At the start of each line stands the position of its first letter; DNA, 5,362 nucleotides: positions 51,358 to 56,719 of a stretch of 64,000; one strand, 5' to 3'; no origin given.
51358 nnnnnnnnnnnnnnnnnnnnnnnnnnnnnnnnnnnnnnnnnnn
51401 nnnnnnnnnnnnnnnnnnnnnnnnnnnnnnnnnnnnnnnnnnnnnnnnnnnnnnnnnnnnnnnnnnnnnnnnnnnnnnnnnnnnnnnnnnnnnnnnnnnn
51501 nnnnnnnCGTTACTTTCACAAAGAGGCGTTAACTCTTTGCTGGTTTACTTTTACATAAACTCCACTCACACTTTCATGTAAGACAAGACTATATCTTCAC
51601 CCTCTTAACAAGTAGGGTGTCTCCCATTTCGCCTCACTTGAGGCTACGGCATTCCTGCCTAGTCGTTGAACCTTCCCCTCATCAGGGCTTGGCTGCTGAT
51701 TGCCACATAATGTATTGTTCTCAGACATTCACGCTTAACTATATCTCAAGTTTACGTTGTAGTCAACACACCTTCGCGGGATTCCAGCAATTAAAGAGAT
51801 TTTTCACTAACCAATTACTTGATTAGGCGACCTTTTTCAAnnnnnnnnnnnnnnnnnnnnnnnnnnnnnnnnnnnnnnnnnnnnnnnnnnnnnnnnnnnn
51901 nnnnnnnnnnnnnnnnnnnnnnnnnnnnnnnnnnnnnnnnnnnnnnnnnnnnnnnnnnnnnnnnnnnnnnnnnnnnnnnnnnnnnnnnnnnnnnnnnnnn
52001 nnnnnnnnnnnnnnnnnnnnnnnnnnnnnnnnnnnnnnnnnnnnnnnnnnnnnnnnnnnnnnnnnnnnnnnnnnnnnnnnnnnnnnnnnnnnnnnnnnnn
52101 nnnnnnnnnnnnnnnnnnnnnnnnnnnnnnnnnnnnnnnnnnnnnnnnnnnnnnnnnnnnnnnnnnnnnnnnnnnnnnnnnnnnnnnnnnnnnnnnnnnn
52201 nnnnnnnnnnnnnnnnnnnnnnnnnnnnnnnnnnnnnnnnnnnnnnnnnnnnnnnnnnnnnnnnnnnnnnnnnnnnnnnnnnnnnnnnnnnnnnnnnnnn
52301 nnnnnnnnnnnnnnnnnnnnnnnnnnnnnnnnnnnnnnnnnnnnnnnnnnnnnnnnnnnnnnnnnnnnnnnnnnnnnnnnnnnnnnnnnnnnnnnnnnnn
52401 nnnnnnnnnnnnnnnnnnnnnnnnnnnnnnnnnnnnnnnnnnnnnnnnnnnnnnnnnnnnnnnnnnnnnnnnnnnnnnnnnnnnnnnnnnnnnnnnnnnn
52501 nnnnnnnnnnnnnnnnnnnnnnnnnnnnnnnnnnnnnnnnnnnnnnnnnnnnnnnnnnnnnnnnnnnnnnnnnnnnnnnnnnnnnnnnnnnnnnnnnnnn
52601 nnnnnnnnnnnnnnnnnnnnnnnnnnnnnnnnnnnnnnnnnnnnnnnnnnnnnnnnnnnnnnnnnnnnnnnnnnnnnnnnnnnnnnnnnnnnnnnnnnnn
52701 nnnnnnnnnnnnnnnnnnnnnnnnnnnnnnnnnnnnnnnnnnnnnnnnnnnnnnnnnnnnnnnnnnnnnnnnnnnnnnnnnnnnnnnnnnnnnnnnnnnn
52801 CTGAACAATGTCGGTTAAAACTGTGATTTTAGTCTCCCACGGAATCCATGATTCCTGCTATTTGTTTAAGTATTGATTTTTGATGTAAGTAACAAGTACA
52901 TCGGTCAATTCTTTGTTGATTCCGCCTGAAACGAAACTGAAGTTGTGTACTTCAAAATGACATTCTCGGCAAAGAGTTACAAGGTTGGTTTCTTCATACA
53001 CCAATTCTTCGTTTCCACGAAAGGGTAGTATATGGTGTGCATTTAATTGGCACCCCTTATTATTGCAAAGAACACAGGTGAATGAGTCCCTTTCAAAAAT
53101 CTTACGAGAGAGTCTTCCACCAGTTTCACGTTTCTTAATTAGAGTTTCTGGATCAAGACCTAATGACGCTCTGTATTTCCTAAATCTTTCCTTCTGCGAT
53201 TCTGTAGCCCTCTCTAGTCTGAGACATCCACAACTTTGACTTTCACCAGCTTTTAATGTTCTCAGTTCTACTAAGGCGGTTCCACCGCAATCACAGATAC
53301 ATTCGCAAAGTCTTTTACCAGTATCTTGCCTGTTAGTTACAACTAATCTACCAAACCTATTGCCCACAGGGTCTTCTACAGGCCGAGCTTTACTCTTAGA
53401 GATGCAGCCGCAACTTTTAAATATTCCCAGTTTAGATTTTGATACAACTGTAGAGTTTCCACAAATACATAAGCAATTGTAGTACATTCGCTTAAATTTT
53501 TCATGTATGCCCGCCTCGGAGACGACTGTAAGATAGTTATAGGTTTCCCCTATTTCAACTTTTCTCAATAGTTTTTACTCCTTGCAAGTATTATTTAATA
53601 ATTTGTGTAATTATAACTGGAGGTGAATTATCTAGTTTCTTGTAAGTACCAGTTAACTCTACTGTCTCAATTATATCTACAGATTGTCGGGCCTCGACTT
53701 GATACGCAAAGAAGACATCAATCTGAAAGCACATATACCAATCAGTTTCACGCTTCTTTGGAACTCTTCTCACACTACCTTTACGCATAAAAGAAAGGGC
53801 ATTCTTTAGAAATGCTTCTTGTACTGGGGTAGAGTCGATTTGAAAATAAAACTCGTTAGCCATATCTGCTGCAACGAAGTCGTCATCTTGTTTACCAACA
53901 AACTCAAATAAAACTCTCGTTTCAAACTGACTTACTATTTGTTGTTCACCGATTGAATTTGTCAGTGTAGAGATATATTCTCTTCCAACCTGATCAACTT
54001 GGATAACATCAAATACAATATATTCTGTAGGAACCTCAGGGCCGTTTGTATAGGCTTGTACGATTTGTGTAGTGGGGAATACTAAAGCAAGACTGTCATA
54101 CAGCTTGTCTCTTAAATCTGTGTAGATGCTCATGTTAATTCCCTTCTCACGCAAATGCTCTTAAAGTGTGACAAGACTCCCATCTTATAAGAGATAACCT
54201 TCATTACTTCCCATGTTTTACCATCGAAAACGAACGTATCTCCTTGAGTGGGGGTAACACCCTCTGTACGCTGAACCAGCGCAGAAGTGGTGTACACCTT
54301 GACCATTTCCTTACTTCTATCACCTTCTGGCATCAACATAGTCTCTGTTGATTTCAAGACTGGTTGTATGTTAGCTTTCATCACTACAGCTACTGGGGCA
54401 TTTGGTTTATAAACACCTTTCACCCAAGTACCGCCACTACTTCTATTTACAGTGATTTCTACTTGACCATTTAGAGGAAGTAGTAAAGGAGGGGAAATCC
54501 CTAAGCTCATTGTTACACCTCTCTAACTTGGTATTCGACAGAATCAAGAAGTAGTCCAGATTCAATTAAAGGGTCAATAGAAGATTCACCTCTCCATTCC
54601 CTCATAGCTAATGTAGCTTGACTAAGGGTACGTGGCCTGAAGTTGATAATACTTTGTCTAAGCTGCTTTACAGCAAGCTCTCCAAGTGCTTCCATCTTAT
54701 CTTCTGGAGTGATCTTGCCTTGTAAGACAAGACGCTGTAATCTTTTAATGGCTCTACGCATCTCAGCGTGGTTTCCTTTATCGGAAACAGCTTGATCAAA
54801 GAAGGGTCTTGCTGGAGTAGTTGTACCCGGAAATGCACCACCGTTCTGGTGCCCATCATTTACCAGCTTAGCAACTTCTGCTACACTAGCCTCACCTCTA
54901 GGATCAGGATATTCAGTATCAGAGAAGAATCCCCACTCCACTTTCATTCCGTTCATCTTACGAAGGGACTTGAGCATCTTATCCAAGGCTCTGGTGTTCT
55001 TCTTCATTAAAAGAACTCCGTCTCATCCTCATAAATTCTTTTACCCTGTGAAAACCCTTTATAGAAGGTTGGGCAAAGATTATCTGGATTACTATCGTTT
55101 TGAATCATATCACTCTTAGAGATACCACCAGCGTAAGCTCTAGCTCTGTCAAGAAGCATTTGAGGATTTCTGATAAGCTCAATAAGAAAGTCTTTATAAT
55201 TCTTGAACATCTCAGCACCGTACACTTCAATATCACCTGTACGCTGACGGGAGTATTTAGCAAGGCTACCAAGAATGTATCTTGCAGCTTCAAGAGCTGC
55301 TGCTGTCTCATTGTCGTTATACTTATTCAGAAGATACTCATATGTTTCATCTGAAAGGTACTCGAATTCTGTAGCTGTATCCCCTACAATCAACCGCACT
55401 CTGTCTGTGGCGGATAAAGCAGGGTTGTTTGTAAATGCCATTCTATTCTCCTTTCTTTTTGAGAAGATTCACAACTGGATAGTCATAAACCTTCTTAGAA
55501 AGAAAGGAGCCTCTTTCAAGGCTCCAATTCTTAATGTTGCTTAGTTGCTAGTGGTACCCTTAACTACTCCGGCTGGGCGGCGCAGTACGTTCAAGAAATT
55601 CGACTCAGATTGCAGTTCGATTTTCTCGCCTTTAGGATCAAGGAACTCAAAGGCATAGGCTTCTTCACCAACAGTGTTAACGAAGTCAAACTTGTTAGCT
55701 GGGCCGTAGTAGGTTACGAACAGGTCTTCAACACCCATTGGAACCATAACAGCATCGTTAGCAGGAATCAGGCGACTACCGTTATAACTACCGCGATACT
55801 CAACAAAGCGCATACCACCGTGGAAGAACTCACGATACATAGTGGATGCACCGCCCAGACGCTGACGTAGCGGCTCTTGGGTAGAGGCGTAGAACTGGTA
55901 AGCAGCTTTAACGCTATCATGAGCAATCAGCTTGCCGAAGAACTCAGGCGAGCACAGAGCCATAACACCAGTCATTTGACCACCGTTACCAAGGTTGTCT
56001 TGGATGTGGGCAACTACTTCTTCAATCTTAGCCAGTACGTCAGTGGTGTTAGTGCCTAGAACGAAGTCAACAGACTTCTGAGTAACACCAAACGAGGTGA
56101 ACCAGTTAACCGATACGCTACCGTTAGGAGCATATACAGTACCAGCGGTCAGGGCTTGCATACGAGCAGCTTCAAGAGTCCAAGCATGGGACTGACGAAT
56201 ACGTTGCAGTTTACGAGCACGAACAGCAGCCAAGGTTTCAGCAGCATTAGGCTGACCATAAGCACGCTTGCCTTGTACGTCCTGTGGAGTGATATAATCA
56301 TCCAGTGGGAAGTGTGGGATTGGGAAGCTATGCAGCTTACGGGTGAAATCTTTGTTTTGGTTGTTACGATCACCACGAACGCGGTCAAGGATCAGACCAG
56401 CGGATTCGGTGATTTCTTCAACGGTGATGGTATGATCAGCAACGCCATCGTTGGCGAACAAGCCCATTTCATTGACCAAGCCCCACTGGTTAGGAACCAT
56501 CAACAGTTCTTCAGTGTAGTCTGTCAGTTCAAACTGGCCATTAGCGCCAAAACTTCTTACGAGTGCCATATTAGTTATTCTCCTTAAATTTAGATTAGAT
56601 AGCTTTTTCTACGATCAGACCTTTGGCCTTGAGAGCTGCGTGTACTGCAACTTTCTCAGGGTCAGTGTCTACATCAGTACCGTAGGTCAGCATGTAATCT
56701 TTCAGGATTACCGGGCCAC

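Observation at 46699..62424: Four homologous T4-td-like group I introns interrupt four different late genes (tape measure, sheath-like, portal, TerL)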

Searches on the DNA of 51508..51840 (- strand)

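Call 33: search_dna_similar(query=window:51508-51840:-, collection=phages, mode=distant, max_rows=25)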
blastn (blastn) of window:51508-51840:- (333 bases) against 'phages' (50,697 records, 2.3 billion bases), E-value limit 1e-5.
Records with a match: 133; places in all: 135; records where one place covers at least 80% of the query: 0.
Best place of each record, by identity: 80-90% 43; 60-80% 90.
By first word of the organism name: Pseudomonas 50; Staphylococcus 27; Bacillus 15; Serratia 7; Enterocloster 5; Alteromonas 5; Escherichia 4; Vibrio 4; Clostridium 3; Acinetobacter 3; and 9 more.
By host as written in the record: Pseudomonas aeruginosa 25; - 15; Pseudomonas aeruginosa PAO1 6; Alteromonas macleodii str. 'Balearic Sea AD45' 5; Staphylococcus aureus strain 6409 4; Serratia marcescens 3; Bacillus subtilis KACC 17797 3; Staphylococcus aureus ATCC 6538 3; and 44 more.
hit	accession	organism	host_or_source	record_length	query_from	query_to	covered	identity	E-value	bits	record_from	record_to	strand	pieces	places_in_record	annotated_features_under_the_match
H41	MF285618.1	Serratia phage vB_SmaM_ 2050HW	Serratia marcescens wk2050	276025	45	255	63%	70.5%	3e-8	64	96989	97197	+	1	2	none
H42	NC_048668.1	Serratia phage vB_SmaM_ 2050HW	Serratia marcescens wk2050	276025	45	255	63%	70.5%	3e-8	64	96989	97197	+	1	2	none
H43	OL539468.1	Serratia phage vB_SmaM_Haymo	Serratia marcescens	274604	45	255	63%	70.5%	3e-8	64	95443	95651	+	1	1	none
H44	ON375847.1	Pectobacterium phage vB_ParM-25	Pectobacterium aroidearum strain MO46a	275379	45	255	63%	70.5%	3e-8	64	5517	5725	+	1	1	none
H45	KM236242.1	Escherichia phage Pollock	Escherichia coli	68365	28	222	59%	68.8%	4e-12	78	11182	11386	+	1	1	none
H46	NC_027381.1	Escherichia phage Pollock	Escherichia coli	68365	28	222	59%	68.8%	4e-12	78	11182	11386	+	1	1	none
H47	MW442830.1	Flavobacterium phage FPSV-D18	Flavobacterium psychrophilum FPS-D8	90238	38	181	43%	75.2%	2e-16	92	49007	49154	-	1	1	record has no annotation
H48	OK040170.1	Serratia phage BUCT660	Serratia marcescens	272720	37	181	44%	73.8%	2e-10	72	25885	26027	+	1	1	RpoBC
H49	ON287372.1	Serratia phage vB_SmaS-Totoro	Serratia marcescens LVF3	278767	37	181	44%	73.8%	2e-10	72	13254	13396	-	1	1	DNA-directed RNA polymerase subunit beta'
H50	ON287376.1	Serratia phage vB_SmaM-Kodama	Serratia marcescens LVF3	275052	37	181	44%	73.8%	2e-10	72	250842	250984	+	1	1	DNA-directed RNA polymerase subunit beta'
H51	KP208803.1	Streptococcus phage Str-PAP-1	Streptococcus parauberis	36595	78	217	42%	76.4%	6e-17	94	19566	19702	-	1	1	none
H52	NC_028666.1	Streptococcus phage Str-PAP-1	Streptococcus parauberis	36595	78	217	42%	76.4%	6e-17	94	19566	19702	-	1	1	none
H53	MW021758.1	Serratia phage vB_SmaM_Yaphecito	Serratia marcescens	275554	37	181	44%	73.2%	8e-9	67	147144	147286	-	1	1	hypothetical protein | putative RpoBC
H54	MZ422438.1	Listeria phage LPJP1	Listeria grayi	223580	38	181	43%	73.2%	3e-7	62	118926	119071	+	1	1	none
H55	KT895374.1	Bacillus phage vB_BpuM-BpSp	Bacillus pumilus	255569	39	181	43%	72.6%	3e-7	62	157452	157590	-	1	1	B-family DNA-polymerase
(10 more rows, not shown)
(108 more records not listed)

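Call 50: get_annotated_region(hit=H41, flank=1500)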
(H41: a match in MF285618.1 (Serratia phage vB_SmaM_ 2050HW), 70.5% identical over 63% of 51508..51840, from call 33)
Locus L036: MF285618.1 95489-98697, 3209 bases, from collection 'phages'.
description: Serratia phage vB_SmaM_ 2050HW, complete genome.
organism: Serratia phage vB_SmaM_ 2050HW (NCBI taxid 2024252)
taxonomy: Viruses; Duplodnaviria; Heunggongvirae; Uroviricota; Caudoviricetes; Moabitevirus; Moabitevirus mv2050HW
host: Serratia marcescens wk2050; source: -; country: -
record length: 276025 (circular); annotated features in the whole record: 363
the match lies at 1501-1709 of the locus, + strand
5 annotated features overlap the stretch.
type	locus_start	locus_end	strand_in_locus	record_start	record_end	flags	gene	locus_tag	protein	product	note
CDS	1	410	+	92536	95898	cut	-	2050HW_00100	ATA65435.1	RNA polymerase beta subunit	-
CDS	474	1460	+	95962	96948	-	-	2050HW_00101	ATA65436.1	putative endonuclease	-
CDS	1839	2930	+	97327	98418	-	-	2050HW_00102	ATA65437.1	RNA polymerase beta subunit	-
CDS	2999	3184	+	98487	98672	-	-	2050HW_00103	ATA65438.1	hypothetical protein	-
CDS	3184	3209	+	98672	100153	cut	-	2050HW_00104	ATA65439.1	hypothetical protein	-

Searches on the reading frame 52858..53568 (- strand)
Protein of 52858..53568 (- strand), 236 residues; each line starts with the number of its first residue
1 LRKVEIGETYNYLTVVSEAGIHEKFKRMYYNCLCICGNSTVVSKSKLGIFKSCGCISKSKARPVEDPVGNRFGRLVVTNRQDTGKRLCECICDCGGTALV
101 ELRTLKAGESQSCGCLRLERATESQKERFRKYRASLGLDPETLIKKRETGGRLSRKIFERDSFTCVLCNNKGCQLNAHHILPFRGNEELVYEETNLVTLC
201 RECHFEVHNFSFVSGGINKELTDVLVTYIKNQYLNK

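Call 8: search_protein_families(library=pfam, proteins=[window:52858-53568:-], max_evalue=0.01)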
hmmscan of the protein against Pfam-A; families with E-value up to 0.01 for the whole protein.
window:52858-53568:- (236 aa): 1 family
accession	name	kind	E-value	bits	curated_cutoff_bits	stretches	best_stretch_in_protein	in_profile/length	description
PF01844.29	HNH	-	5.6e-05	23.6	21.4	1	165-209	1-46/47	HNH endonuclease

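Call 69: search_protein_families(library=phrogs, proteins=[window:52858-53568:-], max_evalue=0.00001)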
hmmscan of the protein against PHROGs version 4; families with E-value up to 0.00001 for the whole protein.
window:52858-53568:- (236 aa): 10 families
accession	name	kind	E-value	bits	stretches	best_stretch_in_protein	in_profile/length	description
phrog_374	-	DNA, RNA and nucleotide metabolism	1e-24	88.3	2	62-130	192-263/617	HNH endonuclease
phrog_589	-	DNA, RNA and nucleotide metabolism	2.5e-13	51.2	1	152-208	81-139/179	HNH endonuclease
phrog_144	-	DNA, RNA and nucleotide metabolism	5.6e-13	49.9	1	152-209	74-134/175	HNH endonuclease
phrog_119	-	DNA, RNA and nucleotide metabolism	1.1e-10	42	1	153-209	194-256/443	HNH endonuclease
phrog_8446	-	DNA, RNA and nucleotide metabolism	1.4e-10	42.1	1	155-211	133-199/211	HNH endonuclease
phrog_27240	-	unknown function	1.5e-10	42.5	1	3-59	5-59/132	-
phrog_5956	-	DNA, RNA and nucleotide metabolism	1.9e-08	35.1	1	153-207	50-107/138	HNH endonuclease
phrog_7370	-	DNA, RNA and nucleotide metabolism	2.4e-08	35.1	1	152-209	31-85/115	HNH endonuclease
phrog_8048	-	DNA, RNA and nucleotide metabolism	2.4e-07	31.2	1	146-209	160-227/273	HNH endonuclease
phrog_1271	-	DNA, RNA and nucleotide metabolism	5e-07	30.4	1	27-210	173-318/361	HNH endonuclease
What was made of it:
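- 52858..53568 (-): Free-standing HNH endonuclease gene just upstream of the intron-bearing sheath gene. It is a possible trans-acting mobiliser; its role is inferred only. Pfam HNH (call 8) and PHROG HNH families (call 69).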

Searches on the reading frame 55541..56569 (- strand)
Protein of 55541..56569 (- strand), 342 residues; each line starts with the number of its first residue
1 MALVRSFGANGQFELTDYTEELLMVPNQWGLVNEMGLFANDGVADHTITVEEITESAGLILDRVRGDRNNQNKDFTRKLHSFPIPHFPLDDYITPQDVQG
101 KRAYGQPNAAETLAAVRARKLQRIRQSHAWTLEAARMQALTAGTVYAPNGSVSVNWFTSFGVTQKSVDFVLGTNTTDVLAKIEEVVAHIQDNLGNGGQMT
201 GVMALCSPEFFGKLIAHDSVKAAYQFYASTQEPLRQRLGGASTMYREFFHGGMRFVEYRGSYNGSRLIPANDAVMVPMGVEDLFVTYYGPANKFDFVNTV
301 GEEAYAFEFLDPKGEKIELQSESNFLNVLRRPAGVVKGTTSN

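Call 24: find_related_loci(query=window:55541-56569:-, collection=viral_contigs, flank=10000)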
Query window:55541-56569:- (342 aa) in viral_contigs; peptide patterns used: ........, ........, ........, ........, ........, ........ (x = any residue, [..] = any of these).
18 stretches matched a pattern; 14 encode a relative of the query (tblastn E <= 1e-3); 14 distinct loci.
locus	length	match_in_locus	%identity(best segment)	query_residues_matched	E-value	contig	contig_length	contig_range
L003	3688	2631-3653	74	1-341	0e+0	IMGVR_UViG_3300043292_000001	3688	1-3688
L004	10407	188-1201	65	1-342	2e-153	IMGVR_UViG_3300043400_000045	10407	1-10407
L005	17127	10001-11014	65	1-342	2e-153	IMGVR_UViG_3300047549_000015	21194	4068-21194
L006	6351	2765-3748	65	13-342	6e-151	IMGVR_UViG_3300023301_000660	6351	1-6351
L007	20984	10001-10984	65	13-342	2e-150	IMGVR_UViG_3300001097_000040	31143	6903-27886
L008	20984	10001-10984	65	13-342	3e-150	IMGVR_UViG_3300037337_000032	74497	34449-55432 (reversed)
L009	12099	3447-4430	65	13-342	1e-149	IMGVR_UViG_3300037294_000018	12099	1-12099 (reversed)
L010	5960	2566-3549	65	13-342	7e-150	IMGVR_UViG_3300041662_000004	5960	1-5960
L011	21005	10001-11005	63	4-342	5e-147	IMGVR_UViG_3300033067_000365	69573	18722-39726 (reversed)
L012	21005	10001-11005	58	3-341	2e-132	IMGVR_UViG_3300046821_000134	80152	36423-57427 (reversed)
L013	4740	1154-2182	53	1-342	1e-117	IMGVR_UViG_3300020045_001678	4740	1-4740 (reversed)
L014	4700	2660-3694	49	1-340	3e-112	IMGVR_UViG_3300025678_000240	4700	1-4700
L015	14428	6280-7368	46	1-340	7e-108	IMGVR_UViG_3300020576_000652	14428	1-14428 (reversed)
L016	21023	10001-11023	74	1-341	0e+0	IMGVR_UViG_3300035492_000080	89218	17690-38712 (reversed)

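Call 27: find_encoding_contigs(protein=window:55541-56569:-, flank=10000, max_places=8)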
Protein window:55541-56569:- (342 aa): 2 contigs read that carry it; 1 place shown.
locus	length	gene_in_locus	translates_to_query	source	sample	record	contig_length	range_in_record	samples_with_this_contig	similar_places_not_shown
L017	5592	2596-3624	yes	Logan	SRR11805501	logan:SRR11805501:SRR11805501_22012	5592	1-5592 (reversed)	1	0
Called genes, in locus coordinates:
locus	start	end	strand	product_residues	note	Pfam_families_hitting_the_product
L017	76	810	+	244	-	PF06074:Portal_Mu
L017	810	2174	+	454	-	PF25145:NfeD1b_N, PF01343:Peptidase_S49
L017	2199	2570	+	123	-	-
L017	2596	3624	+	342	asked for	PF03864:Phage_cap_E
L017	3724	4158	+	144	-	-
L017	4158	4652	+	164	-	-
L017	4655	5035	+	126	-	-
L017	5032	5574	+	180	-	PF23961:Phage_tail_terminator_9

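Call 28: find_related_loci(query=window:55541-56569:-, collection=metagenome_contigs, flank=10000)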
Query window:55541-56569:- (342 aa) in metagenome_contigs; peptide patterns used: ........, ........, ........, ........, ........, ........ (x = any residue, [..] = any of these).
241 stretches matched a pattern; 12 encode a relative of the query (tblastn E <= 1e-3); 12 distinct loci.
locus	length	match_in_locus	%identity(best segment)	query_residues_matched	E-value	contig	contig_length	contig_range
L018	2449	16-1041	96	1-342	0e+0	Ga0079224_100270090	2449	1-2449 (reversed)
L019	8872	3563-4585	80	1-341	0e+0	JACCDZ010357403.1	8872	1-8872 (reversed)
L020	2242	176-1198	75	1-341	0e+0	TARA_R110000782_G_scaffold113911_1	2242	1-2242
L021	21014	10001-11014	65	1-342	2e-153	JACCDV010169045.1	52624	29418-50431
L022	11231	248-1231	65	13-342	1e-150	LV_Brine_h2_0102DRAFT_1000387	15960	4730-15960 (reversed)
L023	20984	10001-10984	65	13-342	1e-150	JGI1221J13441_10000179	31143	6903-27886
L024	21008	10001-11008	62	4-342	5e-136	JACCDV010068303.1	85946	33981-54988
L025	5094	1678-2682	57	3-341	7e-135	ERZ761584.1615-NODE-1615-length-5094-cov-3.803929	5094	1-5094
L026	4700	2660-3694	49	1-340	2e-112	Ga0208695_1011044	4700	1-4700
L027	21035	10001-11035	49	1-340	1e-111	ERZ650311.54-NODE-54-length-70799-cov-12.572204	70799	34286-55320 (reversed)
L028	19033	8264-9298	49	1-340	1e-111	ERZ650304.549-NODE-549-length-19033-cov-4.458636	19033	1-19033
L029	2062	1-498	97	177-342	3e-113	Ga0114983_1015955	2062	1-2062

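Call 69: search_protein_families(library=phrogs, proteins=[L019:8163-8747:+], max_evalue=0.00001)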
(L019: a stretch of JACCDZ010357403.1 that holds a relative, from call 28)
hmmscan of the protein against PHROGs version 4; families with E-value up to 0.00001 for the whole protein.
L019:8163-8747:+ (194 aa): 4 families
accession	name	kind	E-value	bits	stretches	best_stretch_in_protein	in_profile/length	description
phrog_314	-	DNA, RNA and nucleotide metabolism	2.2e-27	97.2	1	1-95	176-270/574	homing endonuclease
phrog_7168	-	DNA, RNA and nucleotide metabolism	2.9e-21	77.1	1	5-94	3-100/284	homing endonuclease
phrog_5123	-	DNA, RNA and nucleotide metabolism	1.7e-17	64.8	1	4-93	2-94/152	homing endonuclease with GIY-YIG motif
phrog_19446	-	DNA, RNA and nucleotide metabolism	7e-16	59.5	1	4-96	2-100/254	homing endonuclease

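Call 81: find_related_loci(query=window:55541-56569:-, collection=genome_contigs, flank=10000)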
Query window:55541-56569:- (342 aa) in genome_contigs; peptide patterns used: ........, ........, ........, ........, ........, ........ (x = any residue, [..] = any of these).
124 stretches matched a pattern; 2 encode a relative of the query (tblastn E <= 1e-3); 2 distinct loci.
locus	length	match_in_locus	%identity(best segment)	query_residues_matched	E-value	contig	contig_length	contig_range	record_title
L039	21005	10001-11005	58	3-341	7e-132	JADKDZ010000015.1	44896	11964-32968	MAG: Uliginosibacterium sp. isolate OdNW_18-Q3-R42-56_MAXAC.029 tig00017887-10-448670, whole genome shotgun sequence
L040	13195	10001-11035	49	1-340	1e-112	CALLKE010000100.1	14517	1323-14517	MAG TPA_asm: uncultured Pedobacter sp. isolate SRR6231204_bin.61_CONCOCT_v1.1_MAG genome assembly, contig: ERZ650296.783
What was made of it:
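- Tried and rejected: Host or prophage context: the genome collection gave only two distant MAG contigs (call 81).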
